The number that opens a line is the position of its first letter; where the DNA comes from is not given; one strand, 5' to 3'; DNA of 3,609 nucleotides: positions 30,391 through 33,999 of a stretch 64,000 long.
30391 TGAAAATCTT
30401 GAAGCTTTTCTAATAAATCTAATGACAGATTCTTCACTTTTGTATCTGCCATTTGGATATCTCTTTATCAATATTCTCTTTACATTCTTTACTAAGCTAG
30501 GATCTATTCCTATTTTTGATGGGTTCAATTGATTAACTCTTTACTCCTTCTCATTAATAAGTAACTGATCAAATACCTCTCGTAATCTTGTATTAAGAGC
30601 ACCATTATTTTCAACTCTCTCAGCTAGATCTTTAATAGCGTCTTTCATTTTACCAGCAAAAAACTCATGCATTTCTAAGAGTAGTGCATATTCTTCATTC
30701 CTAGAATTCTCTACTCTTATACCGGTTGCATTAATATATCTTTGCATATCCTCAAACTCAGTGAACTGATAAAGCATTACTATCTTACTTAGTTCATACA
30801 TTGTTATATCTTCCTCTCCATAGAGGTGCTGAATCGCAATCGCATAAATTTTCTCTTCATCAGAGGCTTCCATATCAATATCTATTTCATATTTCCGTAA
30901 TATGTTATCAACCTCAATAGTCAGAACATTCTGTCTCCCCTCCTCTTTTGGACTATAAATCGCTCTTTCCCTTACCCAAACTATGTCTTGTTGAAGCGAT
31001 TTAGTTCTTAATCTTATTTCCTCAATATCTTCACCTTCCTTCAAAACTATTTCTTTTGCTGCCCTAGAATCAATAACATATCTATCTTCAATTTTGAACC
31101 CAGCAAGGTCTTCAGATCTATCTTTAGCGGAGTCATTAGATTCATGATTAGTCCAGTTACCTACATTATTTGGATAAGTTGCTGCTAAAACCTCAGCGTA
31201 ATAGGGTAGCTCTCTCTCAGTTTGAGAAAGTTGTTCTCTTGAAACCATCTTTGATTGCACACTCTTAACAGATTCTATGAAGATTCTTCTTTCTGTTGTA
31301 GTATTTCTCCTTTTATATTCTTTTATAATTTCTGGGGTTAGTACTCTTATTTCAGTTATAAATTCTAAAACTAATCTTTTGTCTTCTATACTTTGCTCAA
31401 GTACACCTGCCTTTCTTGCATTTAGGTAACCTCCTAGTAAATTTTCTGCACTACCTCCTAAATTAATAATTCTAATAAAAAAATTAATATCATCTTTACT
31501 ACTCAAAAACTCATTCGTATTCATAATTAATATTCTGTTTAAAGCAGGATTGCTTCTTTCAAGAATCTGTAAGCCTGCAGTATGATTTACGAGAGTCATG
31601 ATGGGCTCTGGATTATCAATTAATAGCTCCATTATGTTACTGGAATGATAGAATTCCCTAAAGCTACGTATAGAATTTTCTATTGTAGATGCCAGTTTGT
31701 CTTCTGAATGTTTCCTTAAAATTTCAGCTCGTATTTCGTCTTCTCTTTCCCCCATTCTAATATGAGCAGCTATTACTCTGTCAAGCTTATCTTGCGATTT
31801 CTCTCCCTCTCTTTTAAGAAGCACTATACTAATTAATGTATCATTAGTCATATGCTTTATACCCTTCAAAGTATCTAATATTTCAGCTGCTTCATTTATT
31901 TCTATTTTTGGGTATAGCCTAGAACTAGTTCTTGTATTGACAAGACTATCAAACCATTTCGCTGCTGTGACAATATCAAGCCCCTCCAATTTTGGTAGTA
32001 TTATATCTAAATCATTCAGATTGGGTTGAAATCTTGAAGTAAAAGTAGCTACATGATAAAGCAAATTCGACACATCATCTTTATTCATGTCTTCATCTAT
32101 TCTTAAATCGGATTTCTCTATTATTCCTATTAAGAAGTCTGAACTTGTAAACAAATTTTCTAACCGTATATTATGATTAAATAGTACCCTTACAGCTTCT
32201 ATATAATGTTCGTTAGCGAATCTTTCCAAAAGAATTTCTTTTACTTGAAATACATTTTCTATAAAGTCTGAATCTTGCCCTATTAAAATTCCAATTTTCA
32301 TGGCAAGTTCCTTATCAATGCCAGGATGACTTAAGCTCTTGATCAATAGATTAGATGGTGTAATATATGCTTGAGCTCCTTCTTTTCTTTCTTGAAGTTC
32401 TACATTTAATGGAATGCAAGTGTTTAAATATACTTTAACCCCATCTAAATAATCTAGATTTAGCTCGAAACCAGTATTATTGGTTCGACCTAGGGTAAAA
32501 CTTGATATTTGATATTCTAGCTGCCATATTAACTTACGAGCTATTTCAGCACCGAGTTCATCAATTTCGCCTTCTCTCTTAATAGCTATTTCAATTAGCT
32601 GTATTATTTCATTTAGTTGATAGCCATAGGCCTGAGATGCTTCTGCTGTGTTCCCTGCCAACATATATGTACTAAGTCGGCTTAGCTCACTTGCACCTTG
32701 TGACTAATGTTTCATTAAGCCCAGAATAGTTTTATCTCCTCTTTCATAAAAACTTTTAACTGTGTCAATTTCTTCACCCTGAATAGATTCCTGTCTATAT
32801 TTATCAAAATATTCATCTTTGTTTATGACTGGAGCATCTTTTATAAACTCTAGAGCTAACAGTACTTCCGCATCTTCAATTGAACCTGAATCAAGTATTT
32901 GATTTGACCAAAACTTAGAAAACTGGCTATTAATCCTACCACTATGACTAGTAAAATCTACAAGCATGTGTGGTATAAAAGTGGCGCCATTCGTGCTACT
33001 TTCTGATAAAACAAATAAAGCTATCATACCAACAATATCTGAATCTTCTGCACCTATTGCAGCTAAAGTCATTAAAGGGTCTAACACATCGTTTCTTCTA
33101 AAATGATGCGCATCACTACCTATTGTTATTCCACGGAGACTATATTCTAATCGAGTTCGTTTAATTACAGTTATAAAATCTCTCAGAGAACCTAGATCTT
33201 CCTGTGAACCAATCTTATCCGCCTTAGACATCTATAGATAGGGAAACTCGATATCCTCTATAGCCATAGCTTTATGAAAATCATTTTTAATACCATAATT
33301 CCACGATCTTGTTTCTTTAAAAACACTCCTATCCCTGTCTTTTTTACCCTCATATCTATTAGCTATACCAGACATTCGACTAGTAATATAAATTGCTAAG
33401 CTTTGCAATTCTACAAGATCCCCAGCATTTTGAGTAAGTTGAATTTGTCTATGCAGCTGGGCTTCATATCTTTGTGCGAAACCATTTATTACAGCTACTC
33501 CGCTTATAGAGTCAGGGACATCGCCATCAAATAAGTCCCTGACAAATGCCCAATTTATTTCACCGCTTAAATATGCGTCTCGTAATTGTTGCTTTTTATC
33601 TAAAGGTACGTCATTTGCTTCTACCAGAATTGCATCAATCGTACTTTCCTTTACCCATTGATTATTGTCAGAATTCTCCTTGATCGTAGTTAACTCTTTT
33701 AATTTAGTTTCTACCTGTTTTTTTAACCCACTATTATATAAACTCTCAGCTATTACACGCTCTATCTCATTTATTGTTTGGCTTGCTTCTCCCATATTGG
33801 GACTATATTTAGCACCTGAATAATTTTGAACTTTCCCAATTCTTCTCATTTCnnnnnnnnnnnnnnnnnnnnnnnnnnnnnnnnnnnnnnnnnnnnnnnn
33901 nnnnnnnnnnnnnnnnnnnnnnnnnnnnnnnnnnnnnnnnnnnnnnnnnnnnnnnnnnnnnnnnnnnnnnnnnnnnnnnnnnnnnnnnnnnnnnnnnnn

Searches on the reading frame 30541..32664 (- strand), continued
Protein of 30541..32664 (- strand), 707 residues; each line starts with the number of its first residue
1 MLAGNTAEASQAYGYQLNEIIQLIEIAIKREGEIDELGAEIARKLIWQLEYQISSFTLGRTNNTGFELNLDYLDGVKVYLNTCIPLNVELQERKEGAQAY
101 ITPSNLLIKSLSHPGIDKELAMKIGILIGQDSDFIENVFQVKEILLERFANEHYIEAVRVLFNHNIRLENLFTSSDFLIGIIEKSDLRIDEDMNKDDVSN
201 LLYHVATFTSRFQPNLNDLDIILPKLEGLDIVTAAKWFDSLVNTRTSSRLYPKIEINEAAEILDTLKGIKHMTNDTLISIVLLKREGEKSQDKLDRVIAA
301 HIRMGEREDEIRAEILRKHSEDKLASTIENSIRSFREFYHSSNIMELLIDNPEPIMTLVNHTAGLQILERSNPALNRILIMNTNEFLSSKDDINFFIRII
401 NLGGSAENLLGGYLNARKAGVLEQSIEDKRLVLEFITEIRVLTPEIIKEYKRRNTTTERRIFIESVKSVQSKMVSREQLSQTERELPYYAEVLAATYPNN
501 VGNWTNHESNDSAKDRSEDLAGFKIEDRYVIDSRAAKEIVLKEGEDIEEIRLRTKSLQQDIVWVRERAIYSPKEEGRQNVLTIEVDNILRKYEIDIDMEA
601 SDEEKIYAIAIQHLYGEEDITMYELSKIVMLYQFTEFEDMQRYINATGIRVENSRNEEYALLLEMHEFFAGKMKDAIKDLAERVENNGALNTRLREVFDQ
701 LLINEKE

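Call 60: search_solved_structures(query=A1, max_evalue=10)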
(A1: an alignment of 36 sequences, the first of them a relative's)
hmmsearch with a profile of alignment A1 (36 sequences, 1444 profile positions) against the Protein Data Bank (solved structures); distinct sequences matched with E-value up to 10: 26.
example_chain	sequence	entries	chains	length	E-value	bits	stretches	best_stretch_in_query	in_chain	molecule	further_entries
30dr_S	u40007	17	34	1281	6.8e-07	31.1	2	33-324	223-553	Dynactin subunit 1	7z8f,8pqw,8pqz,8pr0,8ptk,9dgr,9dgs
6znl_Z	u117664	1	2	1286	9.8e-07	30.6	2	33-324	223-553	Dynactin subunit 1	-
9b7j_s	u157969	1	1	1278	2.5e-06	29.3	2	34-324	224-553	Dynactin subunit 1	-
9b7j_S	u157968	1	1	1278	2.5e-06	29.3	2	34-324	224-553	Dynactin subunit 1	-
21vq_V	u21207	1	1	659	0.00036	22.1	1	29-356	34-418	Phi92_gp134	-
6yvu_B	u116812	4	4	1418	0.00065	21.3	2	34-398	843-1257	Structural maintenance of chromosomes protein 4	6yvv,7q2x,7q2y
6yvd_D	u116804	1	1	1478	0.0016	20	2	34-398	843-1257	Structural maintenance of chromosomes protein 4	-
7qen_B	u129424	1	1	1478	0.0021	19.6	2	34-398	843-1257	Structural maintenance of chromosomes protein 4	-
6wg3_A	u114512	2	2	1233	0.003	19.1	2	24-398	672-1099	Structural maintenance of chromosomes protein 1A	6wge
7w1m_A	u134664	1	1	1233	0.0074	17.8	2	24-398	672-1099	Structural maintenance of chromosomes protein 1A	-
8etq_A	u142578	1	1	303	0.011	17.2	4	949-991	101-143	k-cTRP5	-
4tql_A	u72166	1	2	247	0.056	14.9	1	27-243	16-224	Three helix bundle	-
8v3b_a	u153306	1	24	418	0.14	13.5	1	78-346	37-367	O43_129_+4 component B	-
9fwa_A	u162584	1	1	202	0.23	12.8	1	207-298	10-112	Retroaldolase 36 (RAD36)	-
9y5h_B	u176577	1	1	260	0.63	11.4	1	36-253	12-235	sc-t-SNARE-diff-#3.3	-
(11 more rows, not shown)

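Call 62: find_related_loci(query=A1, collection=genome_contigs, flank=6000)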
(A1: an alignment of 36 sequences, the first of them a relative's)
Query A1 (1576 aa) in genome_contigs; peptide patterns used: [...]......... (x = any residue, [..] = any of these).
55 stretches matched a pattern; 31 encode a relative of the query (tblastn E <= 1e-3); 31 distinct loci.
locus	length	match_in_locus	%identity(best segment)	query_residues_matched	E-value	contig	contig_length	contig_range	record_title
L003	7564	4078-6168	34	862-1562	3e-126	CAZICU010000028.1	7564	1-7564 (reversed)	MAG TPA_asm: uncultured Gammaproteobacteria bacterium isolate SRP263991_co2_418 genome assembly, contig: NODE_15890_leng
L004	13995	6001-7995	35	899-1564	2e-123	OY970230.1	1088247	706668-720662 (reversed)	MAG: Candidatus Gottesmanbacteria bacterium isolate MFD01689.bin.c.3 genome assembly, chromosome: 1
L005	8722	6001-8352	33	805-1565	2e-122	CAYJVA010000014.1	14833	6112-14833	MAG TPA_asm: uncultured Gammaproteobacteria bacterium isolate ERP125453_co1_319 genome assembly, contig: NODE_4219_lengt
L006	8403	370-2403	34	885-1562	4e-122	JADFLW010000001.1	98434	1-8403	MAG: Patescibacteria group bacterium isolate B55T1B8 B55T1B8_NODE242, whole genome shotgun sequence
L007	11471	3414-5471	34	884-1568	1e-121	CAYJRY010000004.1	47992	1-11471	MAG TPA_asm: uncultured Gammaproteobacteria bacterium isolate ERP125453_co1_466 genome assembly, contig: NODE_523_length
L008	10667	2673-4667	34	899-1564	4e-118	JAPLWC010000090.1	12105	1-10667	MAG: Candidatus Gottesmanbacteria bacterium isolate LacPavin_0920_SED3_MAG_47_8 LacPavin_0920_SED3_scaffold_474016, whol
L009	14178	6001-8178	33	837-1562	3e-115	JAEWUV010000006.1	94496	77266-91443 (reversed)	MAG: Candidatus Parcubacteria bacterium isolate OH_SDB_33 k127_804104, whole genome shotgun sequence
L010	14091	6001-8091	33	887-1564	3e-115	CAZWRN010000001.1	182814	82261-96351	MAG TPA_asm: uncultured Gammaproteobacteria bacterium isolate binchicken_co105_146 genome assembly, contig: NODE_79_leng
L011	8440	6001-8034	33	888-1562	2e-114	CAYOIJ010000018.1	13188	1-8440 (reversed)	MAG TPA_asm: uncultured Pseudomonadales bacterium isolate binchicken_co45_383 genome assembly, contig: NODE_8408_length_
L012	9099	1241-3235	33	896-1562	3e-111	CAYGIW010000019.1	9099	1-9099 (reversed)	MAG TPA_asm: uncultured Candidatus Saccharibacteria bacterium isolate ERP113451_co1_95 genome assembly, contig: NODE_956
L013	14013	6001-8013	34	891-1563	3e-110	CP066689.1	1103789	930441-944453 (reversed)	MAG: Candidatus Roizmanbacteria bacterium isolate NC_groundwater_538_Ag_S-0.1um_35_236 chromosome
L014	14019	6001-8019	33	896-1566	3e-110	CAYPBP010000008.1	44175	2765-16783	MAG TPA_asm: uncultured Gammaproteobacteria bacterium isolate SRP192927_co5_99 genome assembly, contig: NODE_687_length_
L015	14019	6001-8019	33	887-1562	6e-110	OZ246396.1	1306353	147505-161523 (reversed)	MAG: uncultured Candidatus Peribacteria bacterium isolate ERP119705_co14_83 genome assembly, chromosome: 1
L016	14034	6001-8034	33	888-1562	4e-106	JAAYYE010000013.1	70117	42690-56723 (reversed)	MAG: Candidatus Paceibacterota bacterium isolate AS06rmzACSIP_209 399047_AS06, whole genome shotgun sequence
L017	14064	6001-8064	32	873-1562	6e-104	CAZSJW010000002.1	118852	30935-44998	MAG TPA_asm: uncultured Pseudomonadales bacterium isolate SRP286056_co2_78 genome assembly, contig: NODE_132_length_1188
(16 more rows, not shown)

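Call 67: find_related_loci(query=window:30541-32664:-, collection=metagenome_contigs, flank=6000)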
Query window:30541-32664:- (707 aa) in metagenome_contigs; peptide patterns used: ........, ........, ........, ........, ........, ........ (x = any residue, [..] = any of these).
62 stretches matched a pattern, but none encodes a relative of the query by tblastn (E <= 1e-3).

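Call 81: fold_search(model_id=the predicted structure, library=viral)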
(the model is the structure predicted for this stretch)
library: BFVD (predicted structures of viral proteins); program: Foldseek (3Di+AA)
matches with E <= 10: 153; with E <= 0.001: 0
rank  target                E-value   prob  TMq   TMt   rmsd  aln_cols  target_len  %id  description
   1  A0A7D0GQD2            1.0e-01  0.15  0.11  0.09  31.0       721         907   11  (no name in the UniProt tables at hand)
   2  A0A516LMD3            2.4e-01  0.08  0.08  0.08  32.6       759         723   12  (no name in the UniProt tables at hand)
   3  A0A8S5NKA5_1          3.2e-01  0.12  0.12  0.12  30.4       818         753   11  Tail tape measure [Siphoviridae sp. ctK0l2]
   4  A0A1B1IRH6            3.3e-01  0.08  0.09  0.10  35.2       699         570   12  (no name in the UniProt tables at hand)
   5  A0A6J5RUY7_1          3.4e-01  0.08  0.10  0.08  35.1       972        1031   10  ART-PolyVal-like domain-containing protein [uncultured Caudovirales phage]
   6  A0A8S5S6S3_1          3.6e-01  0.09  0.10  0.09  27.8       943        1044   10  Uncharacterized protein [Podoviridae sp. ctsUe5]
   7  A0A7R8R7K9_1          3.6e-01  0.08  0.09  0.08  29.3       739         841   10  Tape measure protein [Klebsiella phage vB_KaS-Veronica]
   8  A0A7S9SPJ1            4.0e-01  0.11  0.11  0.13  32.1       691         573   11  (no name in the UniProt tables at hand)
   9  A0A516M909            4.8e-01  0.08  0.10  0.09  29.3       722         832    9  (no name in the UniProt tables at hand)
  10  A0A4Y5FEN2            5.4e-01  0.07  0.10  0.07  33.4       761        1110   10  Tape measure protein [Lactobacillus phage 521B]
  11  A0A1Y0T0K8            5.9e-01  0.06  0.10  0.09  32.3       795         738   14  Internal virion protein C [Pasteurella phage vB_PmuP_PHB02]
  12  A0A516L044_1          6.6e-01  0.08  0.12  0.08  32.5       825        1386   12  (no name in the UniProt tables at hand)
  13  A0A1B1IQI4            7.5e-01  0.06  0.08  0.07  35.8       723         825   10  (no name in the UniProt tables at hand)
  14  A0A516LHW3            7.8e-01  0.06  0.09  0.07  30.6       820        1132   10  (no name in the UniProt tables at hand)
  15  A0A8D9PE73            1.1e+00  0.05  0.09  0.06  29.1       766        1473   11  Transcription factor [Adintovirus sp.]
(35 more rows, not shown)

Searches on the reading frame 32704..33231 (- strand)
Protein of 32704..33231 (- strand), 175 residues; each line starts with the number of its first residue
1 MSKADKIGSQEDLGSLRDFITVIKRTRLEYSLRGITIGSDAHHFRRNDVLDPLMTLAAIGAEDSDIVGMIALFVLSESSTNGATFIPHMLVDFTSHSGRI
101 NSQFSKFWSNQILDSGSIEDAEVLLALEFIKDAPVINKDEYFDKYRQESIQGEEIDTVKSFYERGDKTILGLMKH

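Call 3: search_protein_families(library=pfam, proteins=[window:32704-33231:-], max_evalue=1)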
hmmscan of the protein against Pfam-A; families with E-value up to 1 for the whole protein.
window:32704-33231:- (175 aa): 0 families

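Call 4: search_protein_families(library=ncbifam, proteins=[window:32704-33231:-], max_evalue=1)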
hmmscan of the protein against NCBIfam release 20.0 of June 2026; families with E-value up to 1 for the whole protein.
window:32704-33231:- (175 aa): 0 families

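Call 5: search_protein_families(library=padloc, proteins=[window:32704-33231:-], max_evalue=1)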
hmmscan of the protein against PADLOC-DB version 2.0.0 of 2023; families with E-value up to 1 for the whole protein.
window:32704-33231:- (175 aa): 0 families

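Call 6: search_protein_families(library=phrogs, proteins=[window:32704-33231:-], max_evalue=1)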
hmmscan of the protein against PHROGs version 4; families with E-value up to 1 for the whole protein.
window:32704-33231:- (175 aa): 1 family
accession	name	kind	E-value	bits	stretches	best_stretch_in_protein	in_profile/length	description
phrog_7649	-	unknown function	0.27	12.2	1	11-50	52-89/193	-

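Call 19: search_solved_structures(query=window:32704-33231:-, max_evalue=10)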
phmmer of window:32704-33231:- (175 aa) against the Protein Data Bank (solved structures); distinct sequences matched with E-value up to 10: 0.

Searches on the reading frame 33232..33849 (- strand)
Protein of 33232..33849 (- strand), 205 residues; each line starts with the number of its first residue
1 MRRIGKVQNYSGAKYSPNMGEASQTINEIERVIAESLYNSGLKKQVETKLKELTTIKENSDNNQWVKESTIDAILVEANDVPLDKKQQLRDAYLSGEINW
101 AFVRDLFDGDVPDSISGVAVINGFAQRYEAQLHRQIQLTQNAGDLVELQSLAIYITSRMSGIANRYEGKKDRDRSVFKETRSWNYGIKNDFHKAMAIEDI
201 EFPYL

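Call 3: search_protein_families(library=pfam, proteins=[window:33232-33849:-], max_evalue=1)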
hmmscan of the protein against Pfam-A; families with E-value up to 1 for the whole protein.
window:33232-33849:- (205 aa): 1 family
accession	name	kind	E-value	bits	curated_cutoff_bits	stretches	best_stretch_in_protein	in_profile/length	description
PF17346.7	DUF5376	-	0.024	15.3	25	1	9-79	9-73/136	Family of unknown function (DUF5376)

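Call 4: search_protein_families(library=ncbifam, proteins=[window:33232-33849:-], max_evalue=1)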
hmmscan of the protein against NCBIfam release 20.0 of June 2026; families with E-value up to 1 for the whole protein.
window:33232-33849:- (205 aa): 0 families

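Call 5: search_protein_families(library=padloc, proteins=[window:33232-33849:-], max_evalue=1)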
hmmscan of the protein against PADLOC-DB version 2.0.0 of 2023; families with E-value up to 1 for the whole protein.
window:33232-33849:- (205 aa): 0 families

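Call 6: search_protein_families(library=phrogs, proteins=[window:33232-33849:-], max_evalue=1)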
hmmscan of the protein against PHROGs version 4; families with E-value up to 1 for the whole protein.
window:33232-33849:- (205 aa): 1 family
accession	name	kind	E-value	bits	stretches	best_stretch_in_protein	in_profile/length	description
phrog_37919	-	unknown function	0.13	12.8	1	46-61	46-61/61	-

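Call 18: search_solved_structures(query=window:33232-33849:-, max_evalue=10)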
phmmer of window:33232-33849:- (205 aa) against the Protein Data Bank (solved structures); distinct sequences matched with E-value up to 10: 0.
